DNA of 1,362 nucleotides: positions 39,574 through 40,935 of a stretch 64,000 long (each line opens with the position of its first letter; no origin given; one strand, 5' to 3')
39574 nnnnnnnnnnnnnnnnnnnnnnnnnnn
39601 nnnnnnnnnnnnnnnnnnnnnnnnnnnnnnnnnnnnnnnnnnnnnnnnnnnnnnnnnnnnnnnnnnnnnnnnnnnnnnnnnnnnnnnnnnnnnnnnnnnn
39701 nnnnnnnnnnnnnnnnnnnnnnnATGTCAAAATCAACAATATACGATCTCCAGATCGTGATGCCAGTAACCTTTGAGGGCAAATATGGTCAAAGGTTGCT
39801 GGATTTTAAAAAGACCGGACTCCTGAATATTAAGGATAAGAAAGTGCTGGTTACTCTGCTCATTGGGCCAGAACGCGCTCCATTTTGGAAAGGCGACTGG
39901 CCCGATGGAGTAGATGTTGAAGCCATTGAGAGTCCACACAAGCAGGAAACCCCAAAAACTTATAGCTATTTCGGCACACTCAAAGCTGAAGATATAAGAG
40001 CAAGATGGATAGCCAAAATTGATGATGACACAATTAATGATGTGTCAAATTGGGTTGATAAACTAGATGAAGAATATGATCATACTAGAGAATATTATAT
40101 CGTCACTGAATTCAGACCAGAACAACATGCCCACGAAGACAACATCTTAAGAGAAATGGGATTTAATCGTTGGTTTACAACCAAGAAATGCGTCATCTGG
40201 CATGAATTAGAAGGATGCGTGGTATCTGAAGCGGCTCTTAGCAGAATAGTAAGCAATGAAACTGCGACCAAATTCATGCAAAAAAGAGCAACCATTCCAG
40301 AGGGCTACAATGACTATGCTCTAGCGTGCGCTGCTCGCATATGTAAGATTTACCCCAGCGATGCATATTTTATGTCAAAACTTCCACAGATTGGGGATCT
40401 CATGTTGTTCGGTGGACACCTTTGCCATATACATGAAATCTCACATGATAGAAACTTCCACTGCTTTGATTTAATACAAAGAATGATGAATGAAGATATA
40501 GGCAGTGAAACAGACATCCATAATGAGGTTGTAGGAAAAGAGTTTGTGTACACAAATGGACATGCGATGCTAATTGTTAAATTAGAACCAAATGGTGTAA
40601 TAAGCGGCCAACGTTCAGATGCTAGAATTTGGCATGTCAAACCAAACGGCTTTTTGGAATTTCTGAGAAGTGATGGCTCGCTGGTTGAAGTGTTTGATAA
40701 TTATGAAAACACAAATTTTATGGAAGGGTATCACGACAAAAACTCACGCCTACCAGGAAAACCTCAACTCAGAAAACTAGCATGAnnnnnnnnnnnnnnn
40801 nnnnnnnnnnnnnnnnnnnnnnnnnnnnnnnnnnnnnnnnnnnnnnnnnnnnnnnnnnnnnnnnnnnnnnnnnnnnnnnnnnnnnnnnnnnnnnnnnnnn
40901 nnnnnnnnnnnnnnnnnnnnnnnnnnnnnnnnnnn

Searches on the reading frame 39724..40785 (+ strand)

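Call 21: search_protein_families(library=pfam, proteins=[window:39724-40785:+], max_evalue=0.001)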
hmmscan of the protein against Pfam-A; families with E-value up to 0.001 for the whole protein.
window:39724-40785:+ (353 aa): 1 family
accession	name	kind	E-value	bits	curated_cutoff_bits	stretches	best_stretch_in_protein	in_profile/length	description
PF02434.22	Fringe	-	7.1e-05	22.7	21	1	92-191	86-177/250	Fringe-like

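Call 22: search_protein_families(library=phrogs, proteins=[window:39724-40785:+], max_evalue=0.001)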
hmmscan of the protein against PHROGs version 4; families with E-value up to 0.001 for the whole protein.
window:39724-40785:+ (353 aa): 0 families
